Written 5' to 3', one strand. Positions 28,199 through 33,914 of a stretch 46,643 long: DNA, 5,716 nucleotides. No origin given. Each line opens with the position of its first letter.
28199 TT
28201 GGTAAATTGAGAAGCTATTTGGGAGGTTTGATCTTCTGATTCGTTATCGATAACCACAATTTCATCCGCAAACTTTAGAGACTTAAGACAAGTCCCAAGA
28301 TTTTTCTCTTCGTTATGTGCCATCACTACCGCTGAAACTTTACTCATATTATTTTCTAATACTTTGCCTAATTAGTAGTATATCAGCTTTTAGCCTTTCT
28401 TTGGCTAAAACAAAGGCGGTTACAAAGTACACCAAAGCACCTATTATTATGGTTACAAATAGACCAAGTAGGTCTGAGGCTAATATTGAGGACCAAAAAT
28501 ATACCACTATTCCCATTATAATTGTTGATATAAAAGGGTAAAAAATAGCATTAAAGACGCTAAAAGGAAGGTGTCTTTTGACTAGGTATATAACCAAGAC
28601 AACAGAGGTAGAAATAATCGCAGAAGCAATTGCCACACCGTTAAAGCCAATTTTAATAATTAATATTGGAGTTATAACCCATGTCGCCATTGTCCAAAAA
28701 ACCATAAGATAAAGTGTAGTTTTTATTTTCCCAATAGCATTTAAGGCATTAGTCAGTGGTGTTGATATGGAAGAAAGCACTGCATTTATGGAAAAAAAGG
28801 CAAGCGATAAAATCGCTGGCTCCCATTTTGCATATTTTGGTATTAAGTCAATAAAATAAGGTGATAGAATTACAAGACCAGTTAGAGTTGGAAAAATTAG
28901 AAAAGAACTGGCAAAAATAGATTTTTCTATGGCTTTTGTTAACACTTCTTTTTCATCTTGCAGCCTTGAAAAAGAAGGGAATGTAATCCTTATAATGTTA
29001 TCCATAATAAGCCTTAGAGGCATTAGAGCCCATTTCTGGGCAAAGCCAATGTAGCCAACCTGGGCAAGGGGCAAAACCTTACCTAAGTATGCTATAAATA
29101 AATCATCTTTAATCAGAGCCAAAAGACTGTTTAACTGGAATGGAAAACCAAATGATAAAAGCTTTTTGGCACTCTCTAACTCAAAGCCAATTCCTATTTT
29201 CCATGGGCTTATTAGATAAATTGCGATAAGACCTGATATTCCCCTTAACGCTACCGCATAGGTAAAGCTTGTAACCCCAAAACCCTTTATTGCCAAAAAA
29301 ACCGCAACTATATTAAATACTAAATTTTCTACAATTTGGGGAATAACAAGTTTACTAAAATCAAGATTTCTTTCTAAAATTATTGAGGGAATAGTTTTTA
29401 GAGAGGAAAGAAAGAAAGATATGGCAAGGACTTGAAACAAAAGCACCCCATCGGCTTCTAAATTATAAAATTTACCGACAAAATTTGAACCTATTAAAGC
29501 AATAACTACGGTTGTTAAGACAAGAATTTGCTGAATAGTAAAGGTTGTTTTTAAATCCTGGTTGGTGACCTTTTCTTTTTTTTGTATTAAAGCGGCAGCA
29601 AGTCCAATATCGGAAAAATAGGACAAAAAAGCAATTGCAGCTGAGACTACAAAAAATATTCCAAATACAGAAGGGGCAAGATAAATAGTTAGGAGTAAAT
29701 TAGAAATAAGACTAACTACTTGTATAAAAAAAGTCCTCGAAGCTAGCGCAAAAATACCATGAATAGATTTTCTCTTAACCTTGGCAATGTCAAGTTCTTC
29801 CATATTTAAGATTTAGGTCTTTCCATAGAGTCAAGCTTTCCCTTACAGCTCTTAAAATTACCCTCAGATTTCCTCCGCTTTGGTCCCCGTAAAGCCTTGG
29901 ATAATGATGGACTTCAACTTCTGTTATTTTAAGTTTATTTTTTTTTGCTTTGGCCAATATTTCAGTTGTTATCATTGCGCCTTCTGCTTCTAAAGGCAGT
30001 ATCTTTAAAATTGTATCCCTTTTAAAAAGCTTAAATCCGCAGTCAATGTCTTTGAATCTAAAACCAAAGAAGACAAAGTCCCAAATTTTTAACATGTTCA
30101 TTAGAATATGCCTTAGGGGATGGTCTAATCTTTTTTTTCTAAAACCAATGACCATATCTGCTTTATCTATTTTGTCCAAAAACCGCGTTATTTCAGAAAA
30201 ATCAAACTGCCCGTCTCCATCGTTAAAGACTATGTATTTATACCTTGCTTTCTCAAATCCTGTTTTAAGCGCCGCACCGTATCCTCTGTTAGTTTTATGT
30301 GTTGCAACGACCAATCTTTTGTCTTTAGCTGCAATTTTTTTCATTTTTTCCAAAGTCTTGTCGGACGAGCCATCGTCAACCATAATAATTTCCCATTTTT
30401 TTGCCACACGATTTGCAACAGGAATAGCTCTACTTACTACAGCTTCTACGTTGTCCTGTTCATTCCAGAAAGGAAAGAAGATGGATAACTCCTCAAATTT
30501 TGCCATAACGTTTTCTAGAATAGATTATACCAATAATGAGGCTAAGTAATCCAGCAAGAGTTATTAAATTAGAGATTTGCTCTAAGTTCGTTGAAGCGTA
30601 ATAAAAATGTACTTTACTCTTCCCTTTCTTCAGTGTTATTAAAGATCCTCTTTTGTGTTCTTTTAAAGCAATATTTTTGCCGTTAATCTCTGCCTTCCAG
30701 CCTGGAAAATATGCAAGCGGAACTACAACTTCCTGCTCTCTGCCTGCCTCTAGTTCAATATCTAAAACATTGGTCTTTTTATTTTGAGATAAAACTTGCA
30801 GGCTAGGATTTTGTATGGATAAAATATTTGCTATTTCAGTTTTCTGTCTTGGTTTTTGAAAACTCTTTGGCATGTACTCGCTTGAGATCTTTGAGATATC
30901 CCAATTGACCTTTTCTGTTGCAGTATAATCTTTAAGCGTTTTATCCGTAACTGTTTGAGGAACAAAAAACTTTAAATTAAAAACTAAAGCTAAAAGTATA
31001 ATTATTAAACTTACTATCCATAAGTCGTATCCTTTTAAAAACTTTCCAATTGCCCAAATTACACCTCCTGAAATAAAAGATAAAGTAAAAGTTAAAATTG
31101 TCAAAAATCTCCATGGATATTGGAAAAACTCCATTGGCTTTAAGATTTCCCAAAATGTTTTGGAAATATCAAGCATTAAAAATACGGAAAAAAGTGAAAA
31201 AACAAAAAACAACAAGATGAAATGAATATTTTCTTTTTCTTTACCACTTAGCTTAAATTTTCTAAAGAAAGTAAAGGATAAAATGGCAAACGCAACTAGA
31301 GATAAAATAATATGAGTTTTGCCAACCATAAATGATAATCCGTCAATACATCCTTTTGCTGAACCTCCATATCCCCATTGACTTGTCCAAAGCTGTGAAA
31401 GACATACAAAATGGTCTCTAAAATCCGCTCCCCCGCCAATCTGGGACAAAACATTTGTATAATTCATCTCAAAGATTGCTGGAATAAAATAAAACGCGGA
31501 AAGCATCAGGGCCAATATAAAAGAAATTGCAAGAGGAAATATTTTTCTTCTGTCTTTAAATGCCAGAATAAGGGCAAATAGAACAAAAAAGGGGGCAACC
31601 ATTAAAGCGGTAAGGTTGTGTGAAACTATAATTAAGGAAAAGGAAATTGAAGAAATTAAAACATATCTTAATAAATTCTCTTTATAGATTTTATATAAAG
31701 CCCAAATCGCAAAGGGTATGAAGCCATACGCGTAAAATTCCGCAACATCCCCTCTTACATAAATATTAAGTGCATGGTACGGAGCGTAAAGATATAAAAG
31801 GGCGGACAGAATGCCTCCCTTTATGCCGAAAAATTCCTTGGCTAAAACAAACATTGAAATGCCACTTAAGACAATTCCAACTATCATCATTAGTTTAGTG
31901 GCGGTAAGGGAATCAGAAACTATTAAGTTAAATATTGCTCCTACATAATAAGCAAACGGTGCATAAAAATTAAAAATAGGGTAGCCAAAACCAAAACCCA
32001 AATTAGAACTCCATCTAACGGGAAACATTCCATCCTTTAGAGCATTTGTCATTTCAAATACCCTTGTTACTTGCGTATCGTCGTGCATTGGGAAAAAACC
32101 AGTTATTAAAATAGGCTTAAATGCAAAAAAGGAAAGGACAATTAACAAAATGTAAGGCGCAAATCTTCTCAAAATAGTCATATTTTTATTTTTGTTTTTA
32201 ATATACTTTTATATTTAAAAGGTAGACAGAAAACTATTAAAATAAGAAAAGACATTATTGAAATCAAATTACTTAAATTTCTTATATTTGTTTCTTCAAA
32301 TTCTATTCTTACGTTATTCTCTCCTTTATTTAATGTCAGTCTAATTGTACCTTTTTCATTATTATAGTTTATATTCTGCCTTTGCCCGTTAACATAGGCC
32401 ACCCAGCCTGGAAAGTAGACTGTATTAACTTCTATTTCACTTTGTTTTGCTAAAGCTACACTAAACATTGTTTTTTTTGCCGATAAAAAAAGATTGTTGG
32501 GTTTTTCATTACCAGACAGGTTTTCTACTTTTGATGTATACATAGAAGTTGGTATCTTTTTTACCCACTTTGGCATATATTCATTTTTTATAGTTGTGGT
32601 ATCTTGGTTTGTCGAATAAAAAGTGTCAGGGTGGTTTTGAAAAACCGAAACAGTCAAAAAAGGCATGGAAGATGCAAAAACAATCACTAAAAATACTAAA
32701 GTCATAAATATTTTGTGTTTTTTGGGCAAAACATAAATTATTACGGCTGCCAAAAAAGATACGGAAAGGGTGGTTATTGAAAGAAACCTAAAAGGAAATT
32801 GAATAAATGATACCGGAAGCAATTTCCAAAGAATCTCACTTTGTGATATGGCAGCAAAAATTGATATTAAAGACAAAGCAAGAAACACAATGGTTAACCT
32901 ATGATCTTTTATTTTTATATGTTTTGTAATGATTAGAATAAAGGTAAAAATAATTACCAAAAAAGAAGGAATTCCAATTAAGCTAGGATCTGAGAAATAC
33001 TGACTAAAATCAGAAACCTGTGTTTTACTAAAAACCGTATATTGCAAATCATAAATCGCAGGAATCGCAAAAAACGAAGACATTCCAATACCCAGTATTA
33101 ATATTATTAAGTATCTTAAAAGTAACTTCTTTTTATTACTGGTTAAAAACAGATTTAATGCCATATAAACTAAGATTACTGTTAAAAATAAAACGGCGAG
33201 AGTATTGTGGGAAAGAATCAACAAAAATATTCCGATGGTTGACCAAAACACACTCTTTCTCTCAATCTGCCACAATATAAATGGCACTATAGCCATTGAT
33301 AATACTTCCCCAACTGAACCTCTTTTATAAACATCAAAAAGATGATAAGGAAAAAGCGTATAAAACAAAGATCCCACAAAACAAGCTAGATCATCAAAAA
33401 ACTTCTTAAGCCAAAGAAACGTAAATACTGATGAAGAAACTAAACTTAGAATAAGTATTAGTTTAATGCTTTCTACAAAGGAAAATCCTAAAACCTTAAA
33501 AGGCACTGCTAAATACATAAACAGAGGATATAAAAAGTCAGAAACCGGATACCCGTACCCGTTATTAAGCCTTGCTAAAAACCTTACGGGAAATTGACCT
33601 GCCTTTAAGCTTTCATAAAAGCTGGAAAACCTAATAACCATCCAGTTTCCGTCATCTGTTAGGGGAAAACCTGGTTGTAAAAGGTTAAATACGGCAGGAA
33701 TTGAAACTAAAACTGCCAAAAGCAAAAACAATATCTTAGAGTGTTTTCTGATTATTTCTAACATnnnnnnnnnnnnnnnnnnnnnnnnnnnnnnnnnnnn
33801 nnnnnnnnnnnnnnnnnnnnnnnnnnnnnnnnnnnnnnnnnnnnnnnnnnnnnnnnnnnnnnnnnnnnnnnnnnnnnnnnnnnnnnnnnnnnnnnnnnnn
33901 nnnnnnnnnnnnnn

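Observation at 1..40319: A 40-kb single-strand super-array of 17 GT-C-type membrane proteins together with their lipid-sugar supply genes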

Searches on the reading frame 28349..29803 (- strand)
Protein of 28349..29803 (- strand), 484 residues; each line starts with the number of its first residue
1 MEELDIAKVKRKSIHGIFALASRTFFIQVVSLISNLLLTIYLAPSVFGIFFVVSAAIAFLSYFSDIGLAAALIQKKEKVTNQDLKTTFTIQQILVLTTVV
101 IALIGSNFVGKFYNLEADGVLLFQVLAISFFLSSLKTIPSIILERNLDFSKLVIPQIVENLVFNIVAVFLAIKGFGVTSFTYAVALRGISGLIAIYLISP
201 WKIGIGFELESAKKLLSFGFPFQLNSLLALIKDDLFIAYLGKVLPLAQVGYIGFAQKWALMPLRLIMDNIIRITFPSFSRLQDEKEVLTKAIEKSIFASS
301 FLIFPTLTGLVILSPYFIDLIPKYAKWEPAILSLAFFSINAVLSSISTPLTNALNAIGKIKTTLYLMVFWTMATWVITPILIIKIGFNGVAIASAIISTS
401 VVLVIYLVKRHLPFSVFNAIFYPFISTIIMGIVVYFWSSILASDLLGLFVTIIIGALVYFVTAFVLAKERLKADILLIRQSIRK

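Call 5: search_protein_families(library=pfam, proteins=[window:28349-29803:-], max_evalue=0.01)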
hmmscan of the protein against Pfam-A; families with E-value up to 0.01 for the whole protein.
window:28349-29803:- (484 aa): 2 families
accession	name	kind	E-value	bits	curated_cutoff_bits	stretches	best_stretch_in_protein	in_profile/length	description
PF13440.11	Polysacc_synt_3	-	1.8e-48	165.7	23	1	42-321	6-283/293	Polysaccharide biosynthesis protein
PF01943.22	Polysacc_synt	-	1.8e-17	64.1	28.2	1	15-282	3-274/274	Polysaccharide biosynthesis protein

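Call 54: search_protein_families(library=ncbifam, proteins=[window:28349-29803:-], max_evalue=0.001)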
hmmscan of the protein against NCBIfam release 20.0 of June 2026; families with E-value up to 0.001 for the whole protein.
window:28349-29803:- (484 aa): 3 families
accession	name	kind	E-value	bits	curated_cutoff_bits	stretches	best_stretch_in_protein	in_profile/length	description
NF007773.0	PRK10459.1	equivalog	1.2e-37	130.1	273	1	20-475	14-475/492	MOP flippase family protein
NF058658.1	Oglyco_Wzx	exception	2e-33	116.2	720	1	9-468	6-465/478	O-glycosylation flippase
NF047674.1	TeichurnBiosyTuaB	equivalog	4.4e-27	95.3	580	1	8-463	3-466/469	teichuronic acid biosynthesis protein TuaB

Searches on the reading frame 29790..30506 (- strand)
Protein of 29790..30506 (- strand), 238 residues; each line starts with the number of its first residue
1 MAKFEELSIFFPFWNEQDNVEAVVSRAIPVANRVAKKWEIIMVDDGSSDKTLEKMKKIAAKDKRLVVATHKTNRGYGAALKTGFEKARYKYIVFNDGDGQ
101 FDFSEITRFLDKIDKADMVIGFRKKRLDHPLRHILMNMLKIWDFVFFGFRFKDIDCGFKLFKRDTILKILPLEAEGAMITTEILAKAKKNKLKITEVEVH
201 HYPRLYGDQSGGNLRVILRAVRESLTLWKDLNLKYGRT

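Call 5: search_protein_families(library=pfam, proteins=[window:29790-30506:-], max_evalue=0.01)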
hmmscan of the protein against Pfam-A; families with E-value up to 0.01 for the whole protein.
window:29790-30506:- (238 aa): 3 families
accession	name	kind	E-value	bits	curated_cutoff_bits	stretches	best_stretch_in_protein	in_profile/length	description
PF00535.33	Glycos_transf_2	-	1.8e-26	93.5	23.3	1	8-134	1-126/168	Glycosyl transferase family 2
PF10111.15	Glyco_tranf_2_2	-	4.9e-08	33.2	27.3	1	33-101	25-94/276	Glycosyltransferase like family 2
PF13641.12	Glyco_tranf_2_3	-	0.0031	18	27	1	7-129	3-127/230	Glycosyltransferase like family 2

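Call 15: search_protein_families(library=ncbifam, proteins=[window:29790-30506:-], max_evalue=0.001)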
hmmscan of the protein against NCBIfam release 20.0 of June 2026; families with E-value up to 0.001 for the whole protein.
window:29790-30506:- (238 aa): 24 families
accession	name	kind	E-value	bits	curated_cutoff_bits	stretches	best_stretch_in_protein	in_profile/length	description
NF007986.1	PRK10714.1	equivalog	3e-23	82.3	529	1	3-217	4-216/316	undecaprenyl-phosphate 4-deoxy-4-formamido-L-arabinose transferase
TIGR03937.1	PgaC_IcaA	equivalog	9.9e-19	67.6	422.3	1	3-110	43-147/407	poly-beta-1,6-N-acetyl-D-glucosamine synthase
TIGR04182.1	glyco_TIGR04182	equivalog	3e-18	66.2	325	1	7-215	2-202/293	S-layer glycoprotein N-glycosyltransferase AglJ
NF047588.1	GlcsyltransPgfSStrep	equivalog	5.9e-18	65.1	500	1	7-172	3-170/308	glycosyltransferase PgfS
NF047683.1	TeichurnBiosyTuaG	equivalog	2.3e-16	60.2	400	1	5-123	6-121/252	teichuronic acid biosynthesis protein TuaG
NF058614.1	PPMAGASynPpgS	equivalog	1.1e-15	57.7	370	1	9-201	4-196/226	polyprenyl-phospho-N-acetylgalactosaminyl synthase PpgS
NF007482.0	PRK10073.1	equivalog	2.8e-12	46.3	423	1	3-103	4-100/334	glycosyltransferase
NF041391.1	DPhHxTase_Halo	equivalog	3.1e-11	42.7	375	1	14-204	4-186/213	dolichyl-phosphate hexose transferase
TIGR04283.1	glyco_like_mftF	equivalog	3.8e-09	36.5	182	1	7-129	1-113/221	TIGR04283 family arsenosugar biosynthesis glycosyltransferase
NF053739.1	GlytfEpsEBac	equivalog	5.2e-09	35.5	450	1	23-111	15-102/265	glycosyltransferase EpsE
NF041875.1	EPS_EpsD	equivalog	1.2e-08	34.7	370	1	7-111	1-102/325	exopolysaccharide biosynthesis glycosyltransferase EpsD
TIGR03965.1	mycofact_glyco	equivalog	2.6e-08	33.2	280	1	5-98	74-164/467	mycofactocin biosynthesis glycosyltransferase MftF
NF010496.0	PRK13915.1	equivalog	4.6e-08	32.5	262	1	6-98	32-126/307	glucosyl-3-phosphoglycerate synthase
TIGR03111.1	glyc2_xrt_Gpos1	hypoth_equivalog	7e-08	31.7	363.95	1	2-118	46-161/439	TIGR03111 family XrtG-associated glycosyltransferase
NF050050.1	ProtGlycPglI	equivalog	6.1e-07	29.1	500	1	7-115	4-110/306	GalNAc(5)-diNAcBac-PP-undecaprenol beta-1,3-glucosyltransferase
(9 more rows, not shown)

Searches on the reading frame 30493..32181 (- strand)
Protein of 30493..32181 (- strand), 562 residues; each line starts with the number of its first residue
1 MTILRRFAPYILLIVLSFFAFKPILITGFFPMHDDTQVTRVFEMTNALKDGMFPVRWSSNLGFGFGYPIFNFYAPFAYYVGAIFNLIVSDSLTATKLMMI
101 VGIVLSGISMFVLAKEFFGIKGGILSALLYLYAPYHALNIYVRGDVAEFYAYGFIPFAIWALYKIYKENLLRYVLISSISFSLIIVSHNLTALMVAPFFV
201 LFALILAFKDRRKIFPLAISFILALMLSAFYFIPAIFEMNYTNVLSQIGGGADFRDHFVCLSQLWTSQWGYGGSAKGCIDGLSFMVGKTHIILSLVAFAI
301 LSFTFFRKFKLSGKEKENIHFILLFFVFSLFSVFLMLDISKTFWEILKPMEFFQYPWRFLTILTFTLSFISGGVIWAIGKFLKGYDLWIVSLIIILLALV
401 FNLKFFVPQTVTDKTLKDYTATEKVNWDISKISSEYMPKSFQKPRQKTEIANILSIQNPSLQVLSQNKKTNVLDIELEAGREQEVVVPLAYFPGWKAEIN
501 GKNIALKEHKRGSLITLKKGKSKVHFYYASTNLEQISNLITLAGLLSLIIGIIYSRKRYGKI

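Call 5: search_protein_families(library=pfam, proteins=[window:30493-32181:-], max_evalue=0.01)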
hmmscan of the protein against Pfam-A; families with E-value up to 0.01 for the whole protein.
window:30493-32181:- (562 aa): 3 families
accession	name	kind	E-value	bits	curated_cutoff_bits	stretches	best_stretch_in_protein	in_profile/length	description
PF10131.15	PTPS_related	-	3.2e-10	39.5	26.4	1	70-417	1-321/621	6-pyruvoyl-tetrahydropterin synthase related domain; membrane protein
PF13231.12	PMT_2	-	4.2e-07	30.8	26.1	1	74-234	3-156/160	Dolichyl-phosphate-mannose-protein mannosyltransferase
PF09586.16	YfhO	-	5.4e-06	25.5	28.5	1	455-530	750-825/835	Bacterial membrane protein YfhO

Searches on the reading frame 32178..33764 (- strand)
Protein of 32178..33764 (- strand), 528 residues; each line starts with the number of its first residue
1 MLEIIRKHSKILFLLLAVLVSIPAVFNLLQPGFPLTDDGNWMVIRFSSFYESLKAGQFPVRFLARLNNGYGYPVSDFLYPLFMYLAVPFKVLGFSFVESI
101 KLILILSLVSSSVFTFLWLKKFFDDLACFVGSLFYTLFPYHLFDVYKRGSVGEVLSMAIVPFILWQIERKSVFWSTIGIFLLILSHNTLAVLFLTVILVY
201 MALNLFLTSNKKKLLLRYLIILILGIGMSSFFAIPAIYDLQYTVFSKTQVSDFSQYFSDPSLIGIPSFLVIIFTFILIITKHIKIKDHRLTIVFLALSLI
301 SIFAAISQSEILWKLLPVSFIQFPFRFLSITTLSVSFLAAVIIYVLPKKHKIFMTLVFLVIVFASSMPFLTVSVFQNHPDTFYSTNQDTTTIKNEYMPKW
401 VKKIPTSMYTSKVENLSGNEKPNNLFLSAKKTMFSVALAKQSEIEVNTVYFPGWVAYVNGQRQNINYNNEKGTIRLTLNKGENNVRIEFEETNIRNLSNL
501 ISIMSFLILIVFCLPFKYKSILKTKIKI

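Call 5: search_protein_families(library=pfam, proteins=[window:32178-33764:-], max_evalue=0.01)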
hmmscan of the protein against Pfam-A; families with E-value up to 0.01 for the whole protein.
window:32178-33764:- (528 aa): 1 family
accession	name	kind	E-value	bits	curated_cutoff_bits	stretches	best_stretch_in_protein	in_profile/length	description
PF10131.15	PTPS_related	-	5.4e-10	38.8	26.4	1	94-381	20-318/621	6-pyruvoyl-tetrahydropterin synthase related domain; membrane protein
